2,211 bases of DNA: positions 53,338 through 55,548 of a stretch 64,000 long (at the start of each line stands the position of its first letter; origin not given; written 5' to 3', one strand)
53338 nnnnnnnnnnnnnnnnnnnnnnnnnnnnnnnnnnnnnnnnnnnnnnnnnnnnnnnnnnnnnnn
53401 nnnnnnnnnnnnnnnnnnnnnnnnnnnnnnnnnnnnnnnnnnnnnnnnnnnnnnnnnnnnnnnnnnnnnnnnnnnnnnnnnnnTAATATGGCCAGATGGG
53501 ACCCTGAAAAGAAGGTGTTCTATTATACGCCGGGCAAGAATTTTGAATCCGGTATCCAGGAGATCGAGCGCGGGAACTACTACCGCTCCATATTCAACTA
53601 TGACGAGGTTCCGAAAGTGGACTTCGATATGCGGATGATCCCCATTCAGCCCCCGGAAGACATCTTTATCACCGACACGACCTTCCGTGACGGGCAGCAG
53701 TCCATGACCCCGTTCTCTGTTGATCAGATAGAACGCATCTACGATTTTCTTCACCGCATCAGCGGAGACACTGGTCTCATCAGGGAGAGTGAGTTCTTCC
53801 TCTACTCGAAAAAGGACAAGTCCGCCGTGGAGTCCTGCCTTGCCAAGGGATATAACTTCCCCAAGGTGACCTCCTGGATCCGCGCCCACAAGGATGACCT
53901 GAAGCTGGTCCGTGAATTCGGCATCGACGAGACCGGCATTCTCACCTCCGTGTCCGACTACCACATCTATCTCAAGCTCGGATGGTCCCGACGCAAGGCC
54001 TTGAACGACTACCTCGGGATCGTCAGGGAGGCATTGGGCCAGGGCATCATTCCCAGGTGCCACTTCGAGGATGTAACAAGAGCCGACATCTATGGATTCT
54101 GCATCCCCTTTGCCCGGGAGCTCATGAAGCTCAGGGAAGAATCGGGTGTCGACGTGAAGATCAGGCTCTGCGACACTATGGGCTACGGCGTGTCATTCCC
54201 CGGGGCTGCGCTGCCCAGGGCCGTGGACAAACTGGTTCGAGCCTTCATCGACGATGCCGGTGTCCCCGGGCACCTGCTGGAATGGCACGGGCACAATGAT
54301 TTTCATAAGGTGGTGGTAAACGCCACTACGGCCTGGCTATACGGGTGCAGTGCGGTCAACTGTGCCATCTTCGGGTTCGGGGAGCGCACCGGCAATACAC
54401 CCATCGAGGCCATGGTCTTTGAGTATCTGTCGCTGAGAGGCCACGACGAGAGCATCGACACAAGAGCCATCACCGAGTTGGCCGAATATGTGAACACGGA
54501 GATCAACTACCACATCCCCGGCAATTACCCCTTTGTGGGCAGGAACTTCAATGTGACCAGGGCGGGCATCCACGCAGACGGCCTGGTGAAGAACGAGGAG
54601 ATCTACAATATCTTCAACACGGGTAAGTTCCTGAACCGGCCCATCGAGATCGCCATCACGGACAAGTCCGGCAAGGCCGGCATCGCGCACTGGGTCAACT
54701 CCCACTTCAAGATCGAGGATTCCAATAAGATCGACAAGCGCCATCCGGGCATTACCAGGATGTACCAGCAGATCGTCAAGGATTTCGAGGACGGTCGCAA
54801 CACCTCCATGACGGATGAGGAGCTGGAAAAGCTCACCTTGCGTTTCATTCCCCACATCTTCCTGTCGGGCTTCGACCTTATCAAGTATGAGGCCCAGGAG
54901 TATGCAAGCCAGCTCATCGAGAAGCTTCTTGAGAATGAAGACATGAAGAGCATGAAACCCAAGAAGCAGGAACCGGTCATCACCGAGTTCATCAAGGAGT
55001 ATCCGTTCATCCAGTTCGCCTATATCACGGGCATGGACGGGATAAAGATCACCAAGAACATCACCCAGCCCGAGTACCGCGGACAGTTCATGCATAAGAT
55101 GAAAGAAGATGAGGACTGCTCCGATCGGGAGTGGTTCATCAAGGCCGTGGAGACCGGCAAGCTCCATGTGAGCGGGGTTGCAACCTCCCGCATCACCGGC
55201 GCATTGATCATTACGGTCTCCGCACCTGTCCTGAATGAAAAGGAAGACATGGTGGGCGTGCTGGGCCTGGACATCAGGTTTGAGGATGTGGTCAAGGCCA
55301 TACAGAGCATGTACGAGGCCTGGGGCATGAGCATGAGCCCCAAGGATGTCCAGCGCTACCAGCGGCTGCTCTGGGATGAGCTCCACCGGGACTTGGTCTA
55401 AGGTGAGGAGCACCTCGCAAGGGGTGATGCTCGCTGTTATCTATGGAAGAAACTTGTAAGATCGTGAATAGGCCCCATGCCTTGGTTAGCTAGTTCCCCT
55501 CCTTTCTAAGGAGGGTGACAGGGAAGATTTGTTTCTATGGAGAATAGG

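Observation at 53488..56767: IPMS/homocitrate/Re-citrate-synthase-family enzyme with a C-terminal Cache-like domain, immediately upstream of icd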

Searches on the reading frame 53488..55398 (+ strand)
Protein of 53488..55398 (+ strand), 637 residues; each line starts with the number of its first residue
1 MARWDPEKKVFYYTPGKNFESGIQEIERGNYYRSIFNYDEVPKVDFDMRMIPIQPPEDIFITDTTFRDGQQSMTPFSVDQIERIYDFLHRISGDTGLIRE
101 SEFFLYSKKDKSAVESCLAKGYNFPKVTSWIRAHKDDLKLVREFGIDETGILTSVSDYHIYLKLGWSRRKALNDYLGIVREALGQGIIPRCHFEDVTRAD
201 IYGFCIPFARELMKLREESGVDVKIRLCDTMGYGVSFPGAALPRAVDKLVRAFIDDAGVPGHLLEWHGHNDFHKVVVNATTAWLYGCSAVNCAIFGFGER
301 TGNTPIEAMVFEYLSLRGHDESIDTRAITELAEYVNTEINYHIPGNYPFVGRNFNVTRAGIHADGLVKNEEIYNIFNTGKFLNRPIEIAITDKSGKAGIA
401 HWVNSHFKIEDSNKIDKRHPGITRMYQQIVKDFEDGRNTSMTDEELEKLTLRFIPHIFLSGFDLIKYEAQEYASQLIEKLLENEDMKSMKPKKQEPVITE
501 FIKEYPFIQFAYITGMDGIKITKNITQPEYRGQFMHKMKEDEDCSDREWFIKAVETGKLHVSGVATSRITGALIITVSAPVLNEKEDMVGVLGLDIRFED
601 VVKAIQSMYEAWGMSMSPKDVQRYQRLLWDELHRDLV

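Call 3: search_protein_families(library=pfam, proteins=[window:53488-55398:+], max_evalue=1)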
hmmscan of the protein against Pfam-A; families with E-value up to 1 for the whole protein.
window:53488-55398:+ (637 aa): 4 families
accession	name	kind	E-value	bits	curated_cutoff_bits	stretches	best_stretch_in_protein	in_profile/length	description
PF00682.25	HMGL-like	-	4.2e-29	102.2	29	1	60-335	3-260/260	HMGL-like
PF22673.2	MCP-like_PDC_1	-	4.2e-12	46.9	27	1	497-600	4-110/113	Methyl-accepting chemotaxis protein-like, first PDC sensor domain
PF02743.24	dCache_1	-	4e-07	30.3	45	1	487-601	57-155/240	Cache domain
PF22617.1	HCS_D2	-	0.0021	18.8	27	1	351-404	3-56/82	Homocitrate synthase post-HMGL domain-like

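Call 4: search_protein_families(library=ncbifam, proteins=[window:53488-55398:+], max_evalue=1)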
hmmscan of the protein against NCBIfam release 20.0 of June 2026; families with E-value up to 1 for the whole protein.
window:53488-55398:+ (637 aa): 25 families
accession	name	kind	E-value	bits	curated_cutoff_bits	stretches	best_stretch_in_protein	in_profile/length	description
TIGR02660.1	nifV_homocitr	equivalog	3.8e-40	138.3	462.9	1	59-425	2-348/365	homocitrate synthase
NF002085.0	PRK00915.1-2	subfamily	5.5e-37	127.7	517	1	54-405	9-340/504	2-isopropylmalate synthase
TIGR02090.1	LEU1_arch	subfamily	8.8e-36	123.8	484.75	1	60-405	2-327/363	isopropylmalate/citramalate/homocitrate synthases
NF002086.0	PRK00915.1-3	equivalog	1.3e-31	109.7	532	1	56-410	4-351/516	2-isopropylmalate synthase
TIGR02146.1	LysS_fung_arch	equivalog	1.4e-31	110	413.55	1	61-404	1-324/344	homocitrate synthase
NF041069.1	IPMS_Sufob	equivalog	1.8e-28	99.9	600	1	60-417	2-341/371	isopropylmalate synthase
TIGR00973.1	leuA_bact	equivalog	1.1e-27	96.7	598.7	1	59-449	2-375/494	2-isopropylmalate synthase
NF002087.0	PRK00915.1-4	equivalog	4e-26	91.6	729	1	57-404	5-344/516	2-isopropylmalate synthase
NF002084.0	PRK00915.1-1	equivalog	1.4e-23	83.3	748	1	58-412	4-350/523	2-isopropylmalate synthase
NF042433.1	CitmalDyn_Leptosp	equivalog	1.1e-20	73.7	950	1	131-403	84-342/514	(R)-citramalate synthase CimA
NF002088.0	PRK00915.1-5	equivalog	1.2e-19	70.2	697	1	59-402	4-339/514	2-isopropylmalate synthase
TIGR00977.1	citramal_synth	equivalog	1.4e-17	63.2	450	1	207-436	154-369/526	citramalate synthase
NF042434.1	IPMS_Lepto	equivalog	1.8e-15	56.8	500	1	56-411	3-355/374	2-isopropylmalate synthase LeuA2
NF006049.0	PRK08195.1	subfamily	1.3e-11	44.1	229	1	239-340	172-271/344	4-hyroxy-2-oxovalerate/4-hydroxy-2-oxopentanoic acid aldolase,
NF002991.1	PRK03739.1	subfamily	2.7e-11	42.9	455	1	264-448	237-427/550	2-isopropylmalate synthase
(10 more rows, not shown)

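Call 5: find_homologous_proteins(query=window:53488-55398:+)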
Query window:53488-55398:+ (637 aa): 8000 proteins with E <= 0.001 among 8000 candidates; the best 120 are listed.
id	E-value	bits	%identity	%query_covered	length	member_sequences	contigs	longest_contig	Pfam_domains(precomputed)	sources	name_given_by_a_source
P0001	0.0e+0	1388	92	100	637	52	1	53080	PF00682.26,PF02743.25,PF22673.3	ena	-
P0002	0.0e+0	1376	91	100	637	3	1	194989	PF00682.26,PF02743.25,PF22673.3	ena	-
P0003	0.0e+0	1358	89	100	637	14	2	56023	PF00682.26,PF02743.25,PF22673.3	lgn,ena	-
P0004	0.0e+0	1297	85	100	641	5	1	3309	PF00682.26,PF02743.25,PF22673.3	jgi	jgi:isopropylmalate/homocitrate/citramalate synthase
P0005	0.0e+0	1284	84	100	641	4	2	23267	PF00682.26,PF02743.25,PF22673.3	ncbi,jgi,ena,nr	ncbi:MAG TPA: histone-lysine N-methyltransferase [Deltaproteobacteria bacterium]|nr:histone-lysine N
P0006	0.0e+0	1265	83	100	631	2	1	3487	PF00682.26,PF02743.25,PF22673.3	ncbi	-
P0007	0.0e+0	1210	79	100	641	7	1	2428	PF00682.26,PF02743.25,PF22673.3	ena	-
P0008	0.0e+0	1208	78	100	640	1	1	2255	PF00682.26,PF02743.25,PF22673.3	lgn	-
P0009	0.0e+0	1190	78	100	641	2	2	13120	PF00682.26,PF02743.25,PF22673.3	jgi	jgi:isopropylmalate/homocitrate/citramalate synthase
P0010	0.0e+0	1190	77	100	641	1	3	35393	PF00682.26,PF02743.25,PF22673.3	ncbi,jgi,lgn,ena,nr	ncbi:MAG TPA: histone-lysine N-methyltransferase [Deltaproteobacteria bacterium]|nr:histone-lysine N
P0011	0.0e+0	1189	78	98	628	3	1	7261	PF00682.26,PF02743.25,PF22673.3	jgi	-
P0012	0.0e+0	1186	77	100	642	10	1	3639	PF00682.26,PF02743.25,PF22673.3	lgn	-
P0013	0.0e+0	1185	77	100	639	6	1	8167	PF00682.26,PF02743.25,PF22673.3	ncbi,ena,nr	ncbi:MAG TPA: histone-lysine N-methyltransferase [Deltaproteobacteria bacterium]|nr:histone-lysine N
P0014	0.0e+0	1184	77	100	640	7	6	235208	PF00682.26,PF02743.25,PF22673.3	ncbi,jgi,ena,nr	ncbi:MAG TPA: histone-lysine N-methyltransferase [Deltaproteobacteria bacterium]|nr:histone-lysine N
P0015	0.0e+0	1183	76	100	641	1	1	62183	PF00682.26,PF02743.25,PF22673.3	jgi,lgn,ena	-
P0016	0.0e+0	1181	77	100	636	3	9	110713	PF00682.26,PF02743.25,PF22673.3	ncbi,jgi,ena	jgi:isopropylmalate/homocitrate/citramalate synthase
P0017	0.0e+0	1178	77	100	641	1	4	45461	PF00682.26,PF02743.25,PF22673.3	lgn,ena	-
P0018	0.0e+0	1178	77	100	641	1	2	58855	PF00682.26,PF02743.25,PF22673.3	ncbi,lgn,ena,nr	ncbi:MAG TPA: histone-lysine N-methyltransferase [Deltaproteobacteria bacterium]|nr:histone-lysine N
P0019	0.0e+0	1177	77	100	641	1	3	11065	PF00682.26,PF02743.25,PF22673.3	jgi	-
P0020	0.0e+0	1177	77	100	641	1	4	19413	PF00682.26,PF02743.25,PF22673.3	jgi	-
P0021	0.0e+0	1177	77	100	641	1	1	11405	PF00682.26,PF02743.25,PF22673.3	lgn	-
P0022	0.0e+0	1177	77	100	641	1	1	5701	PF00682.26,PF02743.25,PF22673.3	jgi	-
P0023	0.0e+0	1176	76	100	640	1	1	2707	PF00682.26,PF02743.25,PF22673.3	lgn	-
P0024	0.0e+0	1176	77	100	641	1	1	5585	PF00682.26,PF02743.25,PF22673.3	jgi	-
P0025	0.0e+0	1176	77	100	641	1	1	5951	PF00682.26,PF02743.25,PF22673.3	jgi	-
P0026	0.0e+0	1175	77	100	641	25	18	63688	PF00682.26,PF02743.25,PF22673.3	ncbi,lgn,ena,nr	ncbi:MAG TPA: histone-lysine N-methyltransferase [Deltaproteobacteria bacterium]|nr:histone-lysine N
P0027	0.0e+0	1175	77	100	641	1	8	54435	PF00682.26,PF02743.25,PF22673.3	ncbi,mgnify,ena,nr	ncbi:MAG TPA: histone-lysine N-methyltransferase [Desulfomonilia bacterium]|mgnify:FL=1|nr:histone-l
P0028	0.0e+0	1175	77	100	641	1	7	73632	PF00682.26,PF02743.25,PF22673.3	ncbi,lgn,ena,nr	ncbi:MAG: 2-isopropylmalate synthase [Deltaproteobacteria bacterium ADurb.BinA179]|nr:histone-lysine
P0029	0.0e+0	1174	77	100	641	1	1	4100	PF00682.26,PF02743.25,PF22673.3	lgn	-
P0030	0.0e+0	1174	77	100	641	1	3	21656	PF00682.26,PF02743.25,PF22673.3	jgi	-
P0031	0.0e+0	1174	77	100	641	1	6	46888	PF00682.26,PF02743.25,PF22673.3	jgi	jgi:isopropylmalate/homocitrate/citramalate synthase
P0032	0.0e+0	1173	76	100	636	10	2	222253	PF00682.26,PF02743.25,PF22673.3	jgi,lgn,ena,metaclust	metaclust:\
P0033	0.0e+0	1173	76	100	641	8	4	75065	PF00682.26,PF02743.25,PF22673.3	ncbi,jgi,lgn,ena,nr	ncbi:MAG TPA: histone-lysine N-methyltransferase [Deltaproteobacteria bacterium]|jgi:isopropylmalate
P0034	0.0e+0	1172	76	100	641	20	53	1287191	PF00682.26,PF02743.25,PF22673.3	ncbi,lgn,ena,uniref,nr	ncbi:MAG: triose-phosphate isomerase [Desulfomonilia bacterium]|uniref:2-isopropylmalate synthase n=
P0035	0.0e+0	1171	77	100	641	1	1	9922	PF00682.26,PF02743.25,PF22673.3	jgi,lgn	jgi:isopropylmalate/homocitrate/citramalate synthase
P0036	0.0e+0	1161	75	100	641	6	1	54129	PF00682.26,PF02743.25,PF22673.3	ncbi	-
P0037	0.0e+0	1159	75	100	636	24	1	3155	PF00682.26,PF02743.25,PF22673.3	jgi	jgi:citrate (Re)-synthase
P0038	0.0e+0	1157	75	100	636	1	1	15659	PF00682.26,PF02743.25,PF22673.3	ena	-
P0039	0.0e+0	1153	75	100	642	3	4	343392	PF00682.26,PF02743.25,PF22673.3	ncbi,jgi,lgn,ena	ncbi:MAG: histone-lysine N-methyltransferase [Desulfomonilia bacterium]|jgi:isopropylmalate/homocitr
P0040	0.0e+0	1151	75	99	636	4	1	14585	PF00682.26,PF02743.25,PF22673.3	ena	-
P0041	0.0e+0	1148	75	100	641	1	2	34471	PF00682.26,PF02743.25,PF22673.3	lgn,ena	-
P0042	0.0e+0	1147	75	100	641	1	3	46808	PF00682.26,PF02743.25,PF22673.3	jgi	-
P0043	0.0e+0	1144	74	100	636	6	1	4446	PF00682.26,PF02743.25,PF22673.3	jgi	jgi:isopropylmalate/homocitrate/citramalate synthase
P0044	0.0e+0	1143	74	100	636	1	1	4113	PF00682.26,PF02743.25,PF22673.3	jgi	jgi:isopropylmalate/homocitrate/citramalate synthase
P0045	0.0e+0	1141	74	100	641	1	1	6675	PF00682.26,PF02743.25,PF22673.3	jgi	-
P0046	0.0e+0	1128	74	100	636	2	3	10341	PF00682.26,PF02743.25,PF22673.3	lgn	-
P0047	0.0e+0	1113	72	100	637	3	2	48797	PF00682.26,PF02743.25,PF22673.3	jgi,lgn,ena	-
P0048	0.0e+0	1108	72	100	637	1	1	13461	PF00682.26,PF02743.25,PF22673.3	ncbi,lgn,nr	ncbi:MAG: histone-lysine N-methyltransferase [Thermodesulfobacteriota bacterium]|nr:histone-lysine N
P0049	0.0e+0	1104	71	100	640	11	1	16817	PF00682.26,PF02743.25,PF22673.3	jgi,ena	-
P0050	0.0e+0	1102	71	100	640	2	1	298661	PF00682.26,PF02743.25,PF22673.3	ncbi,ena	-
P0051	0.0e+0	1089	71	100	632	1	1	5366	PF00682.26,PF02743.25,PF22673.3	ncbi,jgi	jgi:isopropylmalate/homocitrate/citramalate synthase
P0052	2.5e-284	963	77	82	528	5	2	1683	PF00682.26,PF02743.25,PF22673.3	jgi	-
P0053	4.2e-261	886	61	95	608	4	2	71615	PF00682.26,PF02743.25,PF22673.3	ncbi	-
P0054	5.7e-261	886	61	95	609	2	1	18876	PF00682.26,PF02743.25,PF22673.3,PF17203.11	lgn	-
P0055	7.8e-258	875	60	95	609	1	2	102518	PF00682.26,PF02743.25,PF22673.3,PF17203.11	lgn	-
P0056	2.0e-256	871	60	95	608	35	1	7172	PF00682.26,PF02743.25,PF22673.3,PF17203.11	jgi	-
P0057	8.2e-256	869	60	95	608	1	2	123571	PF00682.26,PF02743.25,PF22673.3,PF17203.11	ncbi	-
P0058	3.0e-255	867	60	95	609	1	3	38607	PF00682.26,PF02743.25,PF22673.3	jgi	jgi:isopropylmalate/homocitrate/citramalate synthase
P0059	1.4e-254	864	59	95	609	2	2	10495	PF00682.26,PF02743.25,PF22673.3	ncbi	-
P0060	2.2e-253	861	59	95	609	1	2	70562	PF00682.26,PF02743.25,PF22673.3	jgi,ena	-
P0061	4.0e-253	860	59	95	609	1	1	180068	PF00682.26,PF02743.25,PF22673.3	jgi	jgi:isopropylmalate/homocitrate/citramalate synthase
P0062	4.7e-253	859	59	95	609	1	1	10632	PF00682.26,PF02743.25,PF22673.3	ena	-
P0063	5.5e-253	859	60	95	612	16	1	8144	PF00682.26,PF02743.25,PF22673.3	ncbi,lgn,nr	ncbi:MAG: cache domain-containing protein [Thermodesulfobacteriota bacterium]|nr:cache domain-contai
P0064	8.0e-253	859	57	99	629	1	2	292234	PF00682.26,PF02743.25,PF22673.3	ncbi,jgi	jgi:isopropylmalate/homocitrate/citramalate synthase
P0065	8.9e-253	859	59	95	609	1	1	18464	PF00682.26,PF02743.25,PF22673.3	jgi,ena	-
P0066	2.3e-252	857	58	95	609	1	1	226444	PF00682.26,PF02743.25,PF22673.3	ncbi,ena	-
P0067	2.5e-252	857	59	95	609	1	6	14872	PF00682.26,PF02743.25,PF22673.3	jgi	jgi:isopropylmalate/homocitrate/citramalate synthase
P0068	3.3e-252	857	59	95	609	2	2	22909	PF00682.26,PF02743.25,PF22673.3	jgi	jgi:isopropylmalate/homocitrate/citramalate synthase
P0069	3.3e-252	857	59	95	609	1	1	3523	PF00682.26,PF02743.25,PF22673.3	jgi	jgi:isopropylmalate/homocitrate/citramalate synthase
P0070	3.4e-252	857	60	95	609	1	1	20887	PF00682.26,PF02743.25,PF22673.3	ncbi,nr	ncbi:MAG: histone-lysine N-methyltransferase [Deltaproteobacteria bacterium]|nr:histone-lysine N-met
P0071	4.2e-252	856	59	96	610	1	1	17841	PF00682.26,PF02743.25,PF22673.3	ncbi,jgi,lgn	-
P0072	5.8e-252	856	59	95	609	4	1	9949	PF00682.26,PF02743.25,PF22673.3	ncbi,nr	ncbi:MAG: histone-lysine N-methyltransferase [Deltaproteobacteria bacterium]|nr:histone-lysine N-met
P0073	9.6e-252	855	59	95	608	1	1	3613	PF00682.26,PF02743.25,PF22673.3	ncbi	ncbi:MAG: histone-lysine N-methyltransferase [Desulfobaccales bacterium]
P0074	1.9e-251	854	60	95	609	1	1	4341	PF00682.26,PF02743.25,PF22673.3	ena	-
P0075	2.3e-251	854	59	95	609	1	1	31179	PF00682.26,PF02743.25,PF22673.3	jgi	jgi:isopropylmalate/homocitrate/citramalate synthase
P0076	2.3e-251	854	59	95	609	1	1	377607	PF00682.26,PF02743.25,PF22673.3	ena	-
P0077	2.7e-251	854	58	95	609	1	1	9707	PF00682.26,PF02743.25,PF22673.3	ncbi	-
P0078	2.9e-251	854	59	95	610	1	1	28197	PF00682.26,PF02743.25,PF22673.3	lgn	-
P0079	4.1e-251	853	59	95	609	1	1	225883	PF00682.26,PF02743.25,PF22673.3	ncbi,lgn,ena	-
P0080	5.7e-251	853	58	95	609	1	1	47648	PF00682.26,PF02743.25,PF22673.3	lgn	-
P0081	5.8e-251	853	60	95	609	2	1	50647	PF00682.26,PF02743.25,PF22673.3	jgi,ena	-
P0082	8.9e-251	852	59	95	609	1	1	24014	PF00682.26,PF02743.25,PF22673.3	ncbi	ncbi:MAG: cache domain-containing protein [Thermodesulfobacteriota bacterium]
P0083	9.2e-251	852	59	95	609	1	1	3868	PF00682.26,PF02743.25,PF22673.3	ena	-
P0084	9.5e-251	852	59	95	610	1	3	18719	PF00682.26,PF02743.25,PF22673.3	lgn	-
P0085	9.8e-251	852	58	95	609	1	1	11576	PF00682.26,PF02743.25,PF22673.3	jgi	jgi:isopropylmalate/homocitrate/citramalate synthase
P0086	1.1e-250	852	59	95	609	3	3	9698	PF00682.26,PF02743.25,PF22673.3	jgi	jgi:isopropylmalate/homocitrate/citramalate synthase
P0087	1.2e-250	852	59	95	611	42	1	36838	PF00682.26,PF02743.25,PF22673.3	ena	-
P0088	1.4e-250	851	56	99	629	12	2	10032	PF00682.26,PF02743.25,PF22673.3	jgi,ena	jgi:isopropylmalate/homocitrate/citramalate synthase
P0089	1.8e-250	851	59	95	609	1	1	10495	PF00682.26,PF02743.25,PF22673.3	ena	-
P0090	1.9e-250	851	59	95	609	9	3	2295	PF00682.26,PF02743.25,PF22673.3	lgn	-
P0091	2.6e-250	850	58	95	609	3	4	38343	PF00682.26,PF02743.25,PF22673.3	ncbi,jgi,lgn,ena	-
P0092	2.9e-250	850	58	95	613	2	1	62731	PF00682.26,PF02743.25,PF22673.3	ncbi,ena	-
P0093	3.3e-250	850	59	95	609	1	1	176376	PF00682.26,PF02743.25,PF22673.3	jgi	jgi:isopropylmalate/homocitrate/citramalate synthase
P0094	4.1e-250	850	59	95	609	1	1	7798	PF00682.26,PF02743.25,PF22673.3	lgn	-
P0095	4.2e-250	850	59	95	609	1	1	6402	PF00682.26,PF02743.25,PF22673.3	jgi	jgi:isopropylmalate/homocitrate/citramalate synthase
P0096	4.5e-250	850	58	95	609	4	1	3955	PF00682.26,PF02743.25,PF22673.3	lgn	-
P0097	4.6e-250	850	58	96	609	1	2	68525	PF00682.26,PF02743.25,PF22673.3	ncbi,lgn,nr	ncbi:MAG: histone-lysine N-methyltransferase [Deltaproteobacteria bacterium]|nr:MAG: histone-lysine 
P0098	5.1e-250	849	58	95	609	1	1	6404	PF00682.26,PF02743.25,PF22673.3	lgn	-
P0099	6.2e-250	849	59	95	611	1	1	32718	PF00682.26,PF02743.25,PF22673.3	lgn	-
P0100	7.0e-250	849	59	95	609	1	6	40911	PF00682.26,PF02743.25,PF22673.3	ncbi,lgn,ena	ncbi:MAG: histone-lysine N-methyltransferase [Desulfobaccales bacterium]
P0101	7.2e-250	849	59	95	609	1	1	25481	PF00682.26,PF02743.25,PF22673.3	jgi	jgi:isopropylmalate/homocitrate/citramalate synthase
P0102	7.4e-250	849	59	95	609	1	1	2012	PF00682.26,PF02743.25,PF22673.3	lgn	-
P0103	7.4e-250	849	59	95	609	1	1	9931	PF00682.26,PF02743.25,PF22673.3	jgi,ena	-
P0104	7.5e-250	849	58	95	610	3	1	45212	PF00682.26,PF02743.25,PF22673.3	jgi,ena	-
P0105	8.6e-250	849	58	97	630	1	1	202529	PF00682.26,PF02743.25,PF22673.3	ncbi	-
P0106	8.7e-250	849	58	95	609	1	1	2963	PF00682.26,PF02743.25,PF22673.3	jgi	jgi:isopropylmalate/homocitrate/citramalate synthase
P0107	9.0e-250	849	59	95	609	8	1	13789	PF00682.26,PF02743.25,PF22673.3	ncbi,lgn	-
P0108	1.3e-249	848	58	95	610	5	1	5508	PF00682.26,PF02743.25,PF22673.3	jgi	jgi:citrate (Re)-synthase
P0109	1.3e-249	848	58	95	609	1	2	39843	PF00682.26,PF02743.25,PF22673.3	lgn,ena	-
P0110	1.4e-249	848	59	95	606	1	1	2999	PF00682.26,PF02743.25,PF22673.3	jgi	jgi:isopropylmalate/homocitrate/citramalate synthase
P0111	1.4e-249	848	59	95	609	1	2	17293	PF00682.26,PF02743.25,PF22673.3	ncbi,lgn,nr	ncbi:MAG: histone-lysine N-methyltransferase [Deltaproteobacteria bacterium]|nr:histone-lysine N-met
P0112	1.5e-249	848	59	95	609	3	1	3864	PF00682.26,PF02743.25,PF22673.3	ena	-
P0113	1.6e-249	848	58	95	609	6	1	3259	PF00682.26,PF02743.25,PF22673.3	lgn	-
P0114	1.7e-249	848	58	95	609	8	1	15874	PF00682.26,PF02743.25,PF22673.3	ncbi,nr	ncbi:MAG: cache domain-containing protein [Thermodesulfobacteriota bacterium]|nr:cache domain-contai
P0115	2.0e-249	847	58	95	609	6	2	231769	PF00682.26,PF02743.25,PF22673.3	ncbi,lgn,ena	-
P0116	2.0e-249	847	58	95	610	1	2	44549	PF00682.26,PF02743.25,PF22673.3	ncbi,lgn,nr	ncbi:MAG: histone-lysine N-methyltransferase [Syntrophobacteraceae bacterium]|nr:histone-lysine N-me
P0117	2.0e-249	847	58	95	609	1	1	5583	PF00682.26,PF02743.25,PF22673.3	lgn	-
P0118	2.3e-249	847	59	95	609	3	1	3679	PF00682.26,PF02743.25,PF22673.3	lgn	-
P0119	2.5e-249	847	59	95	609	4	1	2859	PF00682.26,PF02743.25,PF22673.3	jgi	jgi:citrate (Re)-synthase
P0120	2.7e-249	847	59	95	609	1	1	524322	PF00682.26,PF02743.25,PF22673.3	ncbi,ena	-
